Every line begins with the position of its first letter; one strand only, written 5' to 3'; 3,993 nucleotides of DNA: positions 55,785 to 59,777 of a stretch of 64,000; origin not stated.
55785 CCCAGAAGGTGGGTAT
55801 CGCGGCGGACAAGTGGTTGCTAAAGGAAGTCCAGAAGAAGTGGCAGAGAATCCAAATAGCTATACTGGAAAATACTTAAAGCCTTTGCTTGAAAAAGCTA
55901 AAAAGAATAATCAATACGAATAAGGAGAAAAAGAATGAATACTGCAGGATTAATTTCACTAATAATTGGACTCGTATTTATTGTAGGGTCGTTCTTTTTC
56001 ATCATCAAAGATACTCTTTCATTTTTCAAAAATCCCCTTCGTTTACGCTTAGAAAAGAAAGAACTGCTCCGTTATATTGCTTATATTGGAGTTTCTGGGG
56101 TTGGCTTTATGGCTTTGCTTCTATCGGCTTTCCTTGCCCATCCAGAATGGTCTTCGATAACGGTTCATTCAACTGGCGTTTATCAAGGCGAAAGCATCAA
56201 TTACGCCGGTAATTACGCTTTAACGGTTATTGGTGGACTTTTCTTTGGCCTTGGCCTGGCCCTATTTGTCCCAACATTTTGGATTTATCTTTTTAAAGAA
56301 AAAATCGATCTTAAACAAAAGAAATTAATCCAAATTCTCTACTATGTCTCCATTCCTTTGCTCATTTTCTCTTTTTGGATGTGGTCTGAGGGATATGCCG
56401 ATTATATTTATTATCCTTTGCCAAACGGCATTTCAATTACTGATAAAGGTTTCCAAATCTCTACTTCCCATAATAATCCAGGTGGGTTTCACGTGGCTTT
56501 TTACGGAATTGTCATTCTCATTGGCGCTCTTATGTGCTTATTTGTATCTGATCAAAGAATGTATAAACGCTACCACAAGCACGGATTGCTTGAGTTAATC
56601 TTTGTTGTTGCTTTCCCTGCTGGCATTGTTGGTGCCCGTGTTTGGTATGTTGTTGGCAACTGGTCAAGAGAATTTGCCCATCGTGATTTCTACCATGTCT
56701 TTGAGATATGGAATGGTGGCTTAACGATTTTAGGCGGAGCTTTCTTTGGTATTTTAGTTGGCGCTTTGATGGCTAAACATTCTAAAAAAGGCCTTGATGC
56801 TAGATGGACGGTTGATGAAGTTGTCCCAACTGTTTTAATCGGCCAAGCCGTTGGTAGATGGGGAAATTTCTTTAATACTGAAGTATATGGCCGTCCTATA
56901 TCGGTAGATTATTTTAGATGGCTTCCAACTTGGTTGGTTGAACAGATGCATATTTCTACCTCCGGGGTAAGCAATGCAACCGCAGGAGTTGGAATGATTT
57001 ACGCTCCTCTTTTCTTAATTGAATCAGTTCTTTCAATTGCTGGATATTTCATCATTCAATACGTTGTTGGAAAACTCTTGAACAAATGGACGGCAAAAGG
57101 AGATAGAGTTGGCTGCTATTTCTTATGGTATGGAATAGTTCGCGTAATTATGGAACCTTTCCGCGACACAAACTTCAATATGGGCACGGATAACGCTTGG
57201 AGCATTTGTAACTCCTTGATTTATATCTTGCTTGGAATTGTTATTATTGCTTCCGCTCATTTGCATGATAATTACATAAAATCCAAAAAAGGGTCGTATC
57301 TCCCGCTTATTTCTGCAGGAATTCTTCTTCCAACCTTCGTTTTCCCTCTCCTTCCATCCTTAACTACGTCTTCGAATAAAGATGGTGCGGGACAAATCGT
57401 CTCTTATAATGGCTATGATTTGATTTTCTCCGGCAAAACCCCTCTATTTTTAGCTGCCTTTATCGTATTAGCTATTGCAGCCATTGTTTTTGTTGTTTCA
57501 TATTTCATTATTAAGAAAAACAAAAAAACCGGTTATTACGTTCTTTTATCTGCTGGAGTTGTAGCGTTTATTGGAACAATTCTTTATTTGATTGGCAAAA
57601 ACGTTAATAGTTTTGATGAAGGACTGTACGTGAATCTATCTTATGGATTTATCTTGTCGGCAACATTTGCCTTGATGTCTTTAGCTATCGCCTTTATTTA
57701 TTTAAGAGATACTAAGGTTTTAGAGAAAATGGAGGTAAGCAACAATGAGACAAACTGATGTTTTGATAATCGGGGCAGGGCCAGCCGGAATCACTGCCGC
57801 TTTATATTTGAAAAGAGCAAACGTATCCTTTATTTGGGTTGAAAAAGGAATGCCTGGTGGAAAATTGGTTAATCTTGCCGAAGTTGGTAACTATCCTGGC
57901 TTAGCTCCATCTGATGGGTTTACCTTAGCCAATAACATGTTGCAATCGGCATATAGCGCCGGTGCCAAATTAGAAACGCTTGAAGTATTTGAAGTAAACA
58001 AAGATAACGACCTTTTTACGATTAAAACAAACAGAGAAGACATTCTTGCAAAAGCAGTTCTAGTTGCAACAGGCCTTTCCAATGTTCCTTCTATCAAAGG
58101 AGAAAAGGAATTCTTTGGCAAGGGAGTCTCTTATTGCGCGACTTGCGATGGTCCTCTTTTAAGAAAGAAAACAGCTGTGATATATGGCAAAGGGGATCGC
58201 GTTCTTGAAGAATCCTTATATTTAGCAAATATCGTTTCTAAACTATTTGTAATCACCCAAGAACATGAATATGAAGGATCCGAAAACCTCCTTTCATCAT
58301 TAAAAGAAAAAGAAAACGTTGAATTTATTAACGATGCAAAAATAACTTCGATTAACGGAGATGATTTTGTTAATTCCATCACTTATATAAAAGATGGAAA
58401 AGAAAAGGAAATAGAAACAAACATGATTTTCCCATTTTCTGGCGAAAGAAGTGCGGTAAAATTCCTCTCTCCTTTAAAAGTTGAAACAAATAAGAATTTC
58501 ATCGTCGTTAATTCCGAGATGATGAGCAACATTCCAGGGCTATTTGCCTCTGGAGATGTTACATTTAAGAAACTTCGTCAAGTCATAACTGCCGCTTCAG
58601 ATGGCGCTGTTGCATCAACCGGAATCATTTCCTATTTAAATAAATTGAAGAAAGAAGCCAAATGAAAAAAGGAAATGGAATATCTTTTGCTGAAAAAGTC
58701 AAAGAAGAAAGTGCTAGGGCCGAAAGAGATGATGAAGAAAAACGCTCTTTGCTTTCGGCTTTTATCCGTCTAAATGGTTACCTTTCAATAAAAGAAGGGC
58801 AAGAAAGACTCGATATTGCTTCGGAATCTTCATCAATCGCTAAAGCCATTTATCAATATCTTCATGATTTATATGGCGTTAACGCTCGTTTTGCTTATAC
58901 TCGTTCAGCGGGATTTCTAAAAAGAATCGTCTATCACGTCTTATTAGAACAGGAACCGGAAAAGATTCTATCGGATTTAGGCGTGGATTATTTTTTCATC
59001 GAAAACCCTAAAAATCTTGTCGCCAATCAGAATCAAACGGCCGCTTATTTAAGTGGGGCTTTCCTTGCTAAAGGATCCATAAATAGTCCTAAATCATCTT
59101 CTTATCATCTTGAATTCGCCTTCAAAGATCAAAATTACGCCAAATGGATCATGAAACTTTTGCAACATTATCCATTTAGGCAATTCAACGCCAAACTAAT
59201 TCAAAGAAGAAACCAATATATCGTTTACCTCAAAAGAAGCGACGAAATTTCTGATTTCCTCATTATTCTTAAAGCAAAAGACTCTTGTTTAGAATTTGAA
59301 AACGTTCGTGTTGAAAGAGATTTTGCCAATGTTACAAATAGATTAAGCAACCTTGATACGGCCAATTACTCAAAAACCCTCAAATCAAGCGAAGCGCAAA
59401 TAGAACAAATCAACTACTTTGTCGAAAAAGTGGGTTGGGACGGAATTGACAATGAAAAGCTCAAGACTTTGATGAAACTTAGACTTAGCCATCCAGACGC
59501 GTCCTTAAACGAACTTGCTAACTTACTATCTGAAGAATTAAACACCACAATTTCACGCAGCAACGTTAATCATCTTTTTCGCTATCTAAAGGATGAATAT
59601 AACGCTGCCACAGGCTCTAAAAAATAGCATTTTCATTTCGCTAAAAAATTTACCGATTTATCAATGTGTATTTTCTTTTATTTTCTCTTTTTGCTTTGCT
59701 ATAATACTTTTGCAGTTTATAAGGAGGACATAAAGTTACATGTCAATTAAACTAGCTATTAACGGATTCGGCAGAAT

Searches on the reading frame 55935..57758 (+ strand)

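Call 64: search_protein_families(library=pfam, proteins=[window:55935-57758:+], max_evalue=0.00001)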
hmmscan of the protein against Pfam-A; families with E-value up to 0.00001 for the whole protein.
window:55935-57758:+ (607 aa): 1 family
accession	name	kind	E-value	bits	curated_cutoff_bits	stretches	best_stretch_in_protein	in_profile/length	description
PF01790.23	LGT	-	6.3e-45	153.8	24.9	1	183-438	7-238/240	Prolipoprotein diacylglyceryl transferase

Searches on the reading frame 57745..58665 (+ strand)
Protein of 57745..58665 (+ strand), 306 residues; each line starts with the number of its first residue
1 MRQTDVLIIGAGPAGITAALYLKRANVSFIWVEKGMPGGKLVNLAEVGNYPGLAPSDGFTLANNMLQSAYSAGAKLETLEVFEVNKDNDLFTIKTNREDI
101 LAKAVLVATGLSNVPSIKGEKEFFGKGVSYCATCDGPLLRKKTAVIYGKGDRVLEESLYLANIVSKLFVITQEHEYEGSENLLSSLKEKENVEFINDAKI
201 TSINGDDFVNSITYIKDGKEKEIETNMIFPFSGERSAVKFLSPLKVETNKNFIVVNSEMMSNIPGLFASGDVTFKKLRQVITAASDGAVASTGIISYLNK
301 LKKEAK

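Call 64: search_protein_families(library=pfam, proteins=[window:57745-58665:+], max_evalue=0.00001)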
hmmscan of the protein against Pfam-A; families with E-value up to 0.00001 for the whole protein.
window:57745-58665:+ (306 aa): 7 families
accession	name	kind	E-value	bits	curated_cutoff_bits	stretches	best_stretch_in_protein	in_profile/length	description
PF07992.20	Pyr_redox_2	-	7.9e-36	124.4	26.1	1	5-287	2-291/291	Pyridine nucleotide-disulphide oxidoreductase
PF13738.12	Pyr_redox_3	-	3.9e-19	69.5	30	1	80-270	103-305/305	Pyridine nucleotide-disulphide oxidoreductase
PF00070.33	Pyr_redox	-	6.3e-07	30.3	22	0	144-213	2-78/82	Pyridine nucleotide-disulphide oxidoreductase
PF03486.20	HI0933_like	-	8.4e-07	29.1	50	0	5-43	2-40/244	HI0933-like protein Rossmann domain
PF01266.30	DAO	-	1.3e-06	28.7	27.9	0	5-38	1-35/353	FAD dependent oxidoreductase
PF00890.30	FAD_binding_2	-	2.2e-06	27.6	20.4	0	5-39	1-36/414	FAD binding domain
PF05834.18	Lycopene_cycl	-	8.5e-06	25.5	23.4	0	5-34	1-32/380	Lycopene cyclase protein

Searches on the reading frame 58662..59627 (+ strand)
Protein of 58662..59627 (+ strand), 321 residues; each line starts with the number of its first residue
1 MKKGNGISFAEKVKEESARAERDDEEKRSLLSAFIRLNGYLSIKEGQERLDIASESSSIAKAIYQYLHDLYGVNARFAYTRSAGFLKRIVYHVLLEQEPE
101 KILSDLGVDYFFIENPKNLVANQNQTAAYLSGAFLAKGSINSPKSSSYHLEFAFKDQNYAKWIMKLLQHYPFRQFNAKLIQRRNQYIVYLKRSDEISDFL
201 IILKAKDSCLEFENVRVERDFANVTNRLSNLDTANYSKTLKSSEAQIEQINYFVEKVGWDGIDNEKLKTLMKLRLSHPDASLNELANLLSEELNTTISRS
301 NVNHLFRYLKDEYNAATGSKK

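Call 64: search_protein_families(library=pfam, proteins=[window:58662-59627:+], max_evalue=0.00001)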
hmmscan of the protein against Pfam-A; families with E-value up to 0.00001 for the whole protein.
window:58662-59627:+ (321 aa): 3 families
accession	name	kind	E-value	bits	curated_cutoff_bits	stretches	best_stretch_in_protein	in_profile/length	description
PF14527.11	LAGLIDADG_WhiA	-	2.2e-32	111.5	23.2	1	127-221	2-92/93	WhiA LAGLIDADG-like domain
PF02650.20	HTH_WhiA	-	5.7e-22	78.4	27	1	226-310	2-81/84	WhiA C-terminal HTH domain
PF10298.14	WhiA_N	-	3.2e-19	69.2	23.4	1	25-108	2-85/86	WhiA N-terminal LAGLIDADG-like domain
